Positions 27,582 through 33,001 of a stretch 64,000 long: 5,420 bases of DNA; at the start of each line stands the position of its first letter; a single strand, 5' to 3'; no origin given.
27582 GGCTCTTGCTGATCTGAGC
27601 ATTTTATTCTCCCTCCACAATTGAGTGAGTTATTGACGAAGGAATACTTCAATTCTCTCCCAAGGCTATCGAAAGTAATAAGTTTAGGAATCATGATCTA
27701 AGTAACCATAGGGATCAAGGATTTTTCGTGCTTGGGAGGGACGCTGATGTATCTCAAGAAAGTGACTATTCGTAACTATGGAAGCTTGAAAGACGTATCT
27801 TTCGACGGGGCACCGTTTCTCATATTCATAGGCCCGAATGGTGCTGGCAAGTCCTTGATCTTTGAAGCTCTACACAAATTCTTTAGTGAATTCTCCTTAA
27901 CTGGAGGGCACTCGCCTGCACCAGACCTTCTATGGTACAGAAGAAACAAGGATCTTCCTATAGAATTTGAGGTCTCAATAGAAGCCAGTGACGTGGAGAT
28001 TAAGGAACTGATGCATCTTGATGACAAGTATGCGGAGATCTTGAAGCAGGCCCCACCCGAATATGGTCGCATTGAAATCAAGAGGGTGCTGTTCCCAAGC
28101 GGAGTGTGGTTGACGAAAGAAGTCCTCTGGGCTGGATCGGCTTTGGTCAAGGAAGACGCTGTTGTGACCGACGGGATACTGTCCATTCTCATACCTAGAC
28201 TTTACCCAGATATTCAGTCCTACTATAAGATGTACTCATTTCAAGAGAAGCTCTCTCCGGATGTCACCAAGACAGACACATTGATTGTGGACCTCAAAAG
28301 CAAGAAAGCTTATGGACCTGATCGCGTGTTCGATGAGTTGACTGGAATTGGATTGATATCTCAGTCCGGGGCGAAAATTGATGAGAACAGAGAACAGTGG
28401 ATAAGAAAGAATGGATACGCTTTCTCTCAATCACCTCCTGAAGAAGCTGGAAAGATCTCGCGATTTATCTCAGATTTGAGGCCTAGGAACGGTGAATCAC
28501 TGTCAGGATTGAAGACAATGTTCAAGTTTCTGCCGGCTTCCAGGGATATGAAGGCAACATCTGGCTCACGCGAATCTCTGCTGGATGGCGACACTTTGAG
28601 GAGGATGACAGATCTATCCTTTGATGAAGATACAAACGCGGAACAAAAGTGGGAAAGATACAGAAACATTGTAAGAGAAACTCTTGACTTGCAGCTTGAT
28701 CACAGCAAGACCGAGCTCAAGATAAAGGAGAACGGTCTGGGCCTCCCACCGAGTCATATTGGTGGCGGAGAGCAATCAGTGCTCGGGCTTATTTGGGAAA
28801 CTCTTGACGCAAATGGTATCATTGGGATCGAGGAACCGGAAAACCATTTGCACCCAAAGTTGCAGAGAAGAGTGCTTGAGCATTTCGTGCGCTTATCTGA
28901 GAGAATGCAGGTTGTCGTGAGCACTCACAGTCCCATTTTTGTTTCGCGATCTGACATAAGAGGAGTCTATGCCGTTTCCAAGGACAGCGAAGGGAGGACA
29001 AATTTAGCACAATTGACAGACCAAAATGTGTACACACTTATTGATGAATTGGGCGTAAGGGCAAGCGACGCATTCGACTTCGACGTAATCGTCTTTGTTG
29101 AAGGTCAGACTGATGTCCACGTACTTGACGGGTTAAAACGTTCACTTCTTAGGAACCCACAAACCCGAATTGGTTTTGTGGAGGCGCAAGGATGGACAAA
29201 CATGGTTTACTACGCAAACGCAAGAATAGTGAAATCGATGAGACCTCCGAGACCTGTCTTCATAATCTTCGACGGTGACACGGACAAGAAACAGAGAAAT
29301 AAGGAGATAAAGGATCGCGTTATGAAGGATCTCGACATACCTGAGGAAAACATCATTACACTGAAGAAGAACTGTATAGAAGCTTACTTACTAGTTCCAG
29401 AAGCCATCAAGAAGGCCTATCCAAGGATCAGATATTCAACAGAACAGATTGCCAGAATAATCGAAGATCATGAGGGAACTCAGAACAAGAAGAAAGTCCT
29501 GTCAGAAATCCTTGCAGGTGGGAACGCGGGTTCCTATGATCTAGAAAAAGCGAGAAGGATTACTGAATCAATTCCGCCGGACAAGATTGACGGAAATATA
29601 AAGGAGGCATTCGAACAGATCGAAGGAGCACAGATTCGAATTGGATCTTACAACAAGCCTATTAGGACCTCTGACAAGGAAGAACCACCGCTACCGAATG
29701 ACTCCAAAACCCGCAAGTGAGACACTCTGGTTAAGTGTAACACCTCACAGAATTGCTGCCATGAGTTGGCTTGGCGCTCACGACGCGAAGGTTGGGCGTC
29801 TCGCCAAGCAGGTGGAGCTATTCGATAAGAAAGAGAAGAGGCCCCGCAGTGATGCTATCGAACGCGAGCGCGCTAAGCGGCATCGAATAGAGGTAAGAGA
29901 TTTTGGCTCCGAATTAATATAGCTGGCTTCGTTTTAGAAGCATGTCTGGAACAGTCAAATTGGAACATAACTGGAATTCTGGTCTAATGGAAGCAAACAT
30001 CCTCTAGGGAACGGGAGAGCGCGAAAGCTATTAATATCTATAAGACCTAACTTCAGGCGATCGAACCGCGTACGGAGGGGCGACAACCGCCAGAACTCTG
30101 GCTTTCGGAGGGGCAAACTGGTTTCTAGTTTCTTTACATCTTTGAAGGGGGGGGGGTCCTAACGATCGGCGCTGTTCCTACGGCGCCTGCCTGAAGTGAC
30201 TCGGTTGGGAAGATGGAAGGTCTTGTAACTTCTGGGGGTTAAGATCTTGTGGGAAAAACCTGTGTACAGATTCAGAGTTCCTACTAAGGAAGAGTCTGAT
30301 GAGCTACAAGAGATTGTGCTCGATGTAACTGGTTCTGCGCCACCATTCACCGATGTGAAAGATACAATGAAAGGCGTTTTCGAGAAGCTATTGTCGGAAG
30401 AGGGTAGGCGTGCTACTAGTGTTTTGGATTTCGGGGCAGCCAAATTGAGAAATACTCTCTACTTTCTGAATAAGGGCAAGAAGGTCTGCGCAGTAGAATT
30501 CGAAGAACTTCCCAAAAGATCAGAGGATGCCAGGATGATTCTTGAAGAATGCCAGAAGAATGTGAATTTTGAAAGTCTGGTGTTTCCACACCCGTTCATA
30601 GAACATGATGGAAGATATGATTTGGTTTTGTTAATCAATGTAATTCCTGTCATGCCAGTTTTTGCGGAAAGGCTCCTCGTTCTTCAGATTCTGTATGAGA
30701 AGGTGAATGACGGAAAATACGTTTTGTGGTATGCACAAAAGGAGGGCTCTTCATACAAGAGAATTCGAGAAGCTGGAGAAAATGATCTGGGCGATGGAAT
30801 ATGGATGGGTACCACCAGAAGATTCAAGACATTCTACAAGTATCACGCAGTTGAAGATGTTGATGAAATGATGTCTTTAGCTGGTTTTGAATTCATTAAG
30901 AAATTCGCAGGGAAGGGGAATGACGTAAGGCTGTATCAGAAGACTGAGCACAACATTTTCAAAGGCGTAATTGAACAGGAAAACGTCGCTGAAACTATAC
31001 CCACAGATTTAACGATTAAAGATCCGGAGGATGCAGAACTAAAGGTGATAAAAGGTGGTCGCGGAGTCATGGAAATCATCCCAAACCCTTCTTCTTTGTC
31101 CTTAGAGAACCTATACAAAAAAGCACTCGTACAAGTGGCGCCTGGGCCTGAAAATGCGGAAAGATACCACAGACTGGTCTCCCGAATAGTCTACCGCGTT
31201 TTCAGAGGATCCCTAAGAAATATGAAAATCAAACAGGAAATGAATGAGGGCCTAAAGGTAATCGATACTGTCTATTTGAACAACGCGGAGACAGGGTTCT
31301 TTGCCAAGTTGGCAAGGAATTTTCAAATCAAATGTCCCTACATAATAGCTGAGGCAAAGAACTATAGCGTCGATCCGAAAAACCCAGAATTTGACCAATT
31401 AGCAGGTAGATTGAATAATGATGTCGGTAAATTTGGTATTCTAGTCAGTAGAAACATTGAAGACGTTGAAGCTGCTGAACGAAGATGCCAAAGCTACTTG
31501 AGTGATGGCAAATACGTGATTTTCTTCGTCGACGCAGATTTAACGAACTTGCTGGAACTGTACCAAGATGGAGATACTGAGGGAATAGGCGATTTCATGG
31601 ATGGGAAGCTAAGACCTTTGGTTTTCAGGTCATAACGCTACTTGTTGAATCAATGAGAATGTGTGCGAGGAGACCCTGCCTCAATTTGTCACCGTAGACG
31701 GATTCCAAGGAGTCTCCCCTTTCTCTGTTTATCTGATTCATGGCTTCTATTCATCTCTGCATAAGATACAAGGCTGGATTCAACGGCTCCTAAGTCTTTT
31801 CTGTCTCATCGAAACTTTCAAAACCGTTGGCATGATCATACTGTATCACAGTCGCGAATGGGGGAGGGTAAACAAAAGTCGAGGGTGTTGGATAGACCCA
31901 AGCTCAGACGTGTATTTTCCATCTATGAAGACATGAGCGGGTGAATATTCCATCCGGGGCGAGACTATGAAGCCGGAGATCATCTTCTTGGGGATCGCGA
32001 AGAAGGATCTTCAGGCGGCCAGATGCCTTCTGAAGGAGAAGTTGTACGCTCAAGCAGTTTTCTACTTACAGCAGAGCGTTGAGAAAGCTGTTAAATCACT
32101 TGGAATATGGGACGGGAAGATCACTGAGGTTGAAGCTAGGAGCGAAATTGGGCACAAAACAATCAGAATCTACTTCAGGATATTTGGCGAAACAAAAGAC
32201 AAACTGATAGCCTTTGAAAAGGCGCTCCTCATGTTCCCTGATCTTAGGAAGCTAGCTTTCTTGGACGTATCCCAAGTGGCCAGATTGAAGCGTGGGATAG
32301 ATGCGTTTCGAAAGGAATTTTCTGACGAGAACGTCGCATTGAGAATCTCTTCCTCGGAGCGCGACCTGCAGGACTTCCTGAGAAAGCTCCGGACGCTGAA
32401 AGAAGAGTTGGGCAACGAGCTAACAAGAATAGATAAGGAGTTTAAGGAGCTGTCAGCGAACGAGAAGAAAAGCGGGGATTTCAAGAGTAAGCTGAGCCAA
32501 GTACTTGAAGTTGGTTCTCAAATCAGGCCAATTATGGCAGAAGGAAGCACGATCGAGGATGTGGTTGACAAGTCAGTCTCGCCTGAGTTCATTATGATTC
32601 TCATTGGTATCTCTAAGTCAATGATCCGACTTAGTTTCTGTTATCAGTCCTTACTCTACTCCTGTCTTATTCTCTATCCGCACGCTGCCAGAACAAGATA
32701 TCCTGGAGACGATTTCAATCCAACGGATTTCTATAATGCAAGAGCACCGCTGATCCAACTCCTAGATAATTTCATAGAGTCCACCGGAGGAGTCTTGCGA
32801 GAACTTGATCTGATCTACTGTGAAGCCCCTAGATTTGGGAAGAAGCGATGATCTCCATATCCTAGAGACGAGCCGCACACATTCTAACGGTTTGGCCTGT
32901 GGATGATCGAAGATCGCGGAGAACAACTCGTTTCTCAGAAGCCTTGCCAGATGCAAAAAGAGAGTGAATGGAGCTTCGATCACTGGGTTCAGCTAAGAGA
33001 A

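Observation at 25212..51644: Tyrosine-integrase island inserted into a hairpin of a TnpB omegaRNA region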

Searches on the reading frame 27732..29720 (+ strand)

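Call 4: search_protein_families(library=pfam, proteins=[window:27732-29720:+], max_evalue=0.01)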
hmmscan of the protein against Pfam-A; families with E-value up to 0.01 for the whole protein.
window:27732-29720:+ (662 aa): 8 families
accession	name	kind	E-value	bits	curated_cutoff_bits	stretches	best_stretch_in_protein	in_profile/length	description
PF13175.12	AAA_15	-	2e-25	90.6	32.1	1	6-404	1-374/374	AAA ATPase domain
PF13304.12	AAA_21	-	3.6e-25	90.1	27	2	210-404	141-303/304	AAA domain, putative AbiEii toxin, Type IV TA system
PF13476.12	AAA_23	-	5.2e-07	30.9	27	1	10-54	1-41/201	AAA domain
PF02463.25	SMC_N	-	4e-06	26.9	40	1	7-52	1-49/220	RecF/RecN/SMC N terminal domain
PF11536.14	DUF3226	-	5.9e-06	26.7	27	1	453-539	3-92/208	Protein of unknown function (DUF3226)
PF20469.4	OLD-like_TOPRIM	-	0.00083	20.3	23.2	1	451-516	4-67/67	Overcoming lysogenization defect protein-like, TOPRIM domain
PF13514.12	AAA_27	-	0.0018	18.4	22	1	6-51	1-50/206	AAA domain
PF11398.14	DUF2813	-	0.0023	17.8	21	0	362-419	285-340/372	Protein of unknown function (DUF2813)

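Call 50: search_protein_families(library=padloc, proteins=[window:27732-29720:+], max_evalue=0.001)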
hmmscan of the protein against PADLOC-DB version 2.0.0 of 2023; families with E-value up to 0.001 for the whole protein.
window:27732-29720:+ (662 aa): 137 families (the best 25 are shown)
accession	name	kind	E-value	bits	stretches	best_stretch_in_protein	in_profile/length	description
PDLC02979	AriA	-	2.5e-29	101.2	2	306-404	264-373/373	-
PDLC02358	Old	-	4e-28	96.5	2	362-525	286-457/578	Old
PDLC00067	GajA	-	3.4e-27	93.2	1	362-590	306-542/604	AAA ATPase domain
PDLC02980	AriA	-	2.2e-25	88.3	2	302-403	220-302/304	-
PDLC04182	HEC-01A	-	1.8e-23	81.2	2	357-436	302-384/406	-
PDLC02981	AriAB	-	9.3e-22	75.5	2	359-578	329-546/694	-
PDLC02915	ATPase-Toprim_I-B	-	4.4e-21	73.3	2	361-465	256-363/623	-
PDLC04176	HEC-01A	-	1.9e-20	71.6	2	325-433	236-349/371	-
PDLC00096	GajA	-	1.2e-19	68.5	1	350-475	277-411/630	AAA ATPase domain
PDLC00070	GajA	-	1.2e-19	68.4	1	360-532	290-465/596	AAA ATPase domain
PDLC04178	HEC-01A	-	1.5e-19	68.3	2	362-438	289-366/399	-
PDLC00091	GajA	-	2e-19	67.9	2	363-475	299-416/627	AAA ATPase domain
PDLC02913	ATPase_I-A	-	2.8e-19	67.6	2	326-420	315-421/508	-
PDLC00271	PtuA1|PtuA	-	4.1e-19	67.4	2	357-418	275-336/421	AAA ATPase domain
PDLC00290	PtuA1|PtuA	-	5.4e-19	66.8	1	296-429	195-338/414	AAA ATPase domain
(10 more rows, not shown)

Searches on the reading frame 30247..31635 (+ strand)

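Call 4: search_protein_families(library=pfam, proteins=[window:30247-31635:+], max_evalue=0.01)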
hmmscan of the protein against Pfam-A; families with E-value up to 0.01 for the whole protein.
window:30247-31635:+ (462 aa): 1 family
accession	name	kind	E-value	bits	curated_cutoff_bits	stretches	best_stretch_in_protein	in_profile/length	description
PF13489.12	Methyltransf_23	-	0.0014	18.8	27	1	49-217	16-162/164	Methyltransferase domain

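Call 50: search_protein_families(library=padloc, proteins=[window:30247-31635:+], max_evalue=0.001)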
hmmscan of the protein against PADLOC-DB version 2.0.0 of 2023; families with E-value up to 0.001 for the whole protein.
window:30247-31635:+ (462 aa): 2 families
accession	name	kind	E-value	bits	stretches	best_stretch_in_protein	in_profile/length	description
PDLC04597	PDC-M36A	-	2.8e-11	40.9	1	305-442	302-436/457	-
PDLC04598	PDC-M36A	-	4.5e-06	24.3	1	305-441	175-308/330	-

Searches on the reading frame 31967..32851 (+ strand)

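Call 4: search_protein_families(library=pfam, proteins=[window:31967-32851:+], max_evalue=0.01)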
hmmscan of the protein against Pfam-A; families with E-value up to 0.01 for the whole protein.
window:31967-32851:+ (294 aa): 2 families
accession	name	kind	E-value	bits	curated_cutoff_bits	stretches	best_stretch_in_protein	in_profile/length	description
PF05168.19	HEPN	-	9.5e-09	35.9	22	1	8-50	5-47/117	HEPN domain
PF03792.18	PBC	-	0.0043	17.4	25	1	130-200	81-150/181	PBC domain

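Call 50: search_protein_families(library=padloc, proteins=[window:31967-32851:+], max_evalue=0.001)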
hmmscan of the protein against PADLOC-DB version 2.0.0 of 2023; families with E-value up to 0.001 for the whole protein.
window:31967-32851:+ (294 aa): 0 families
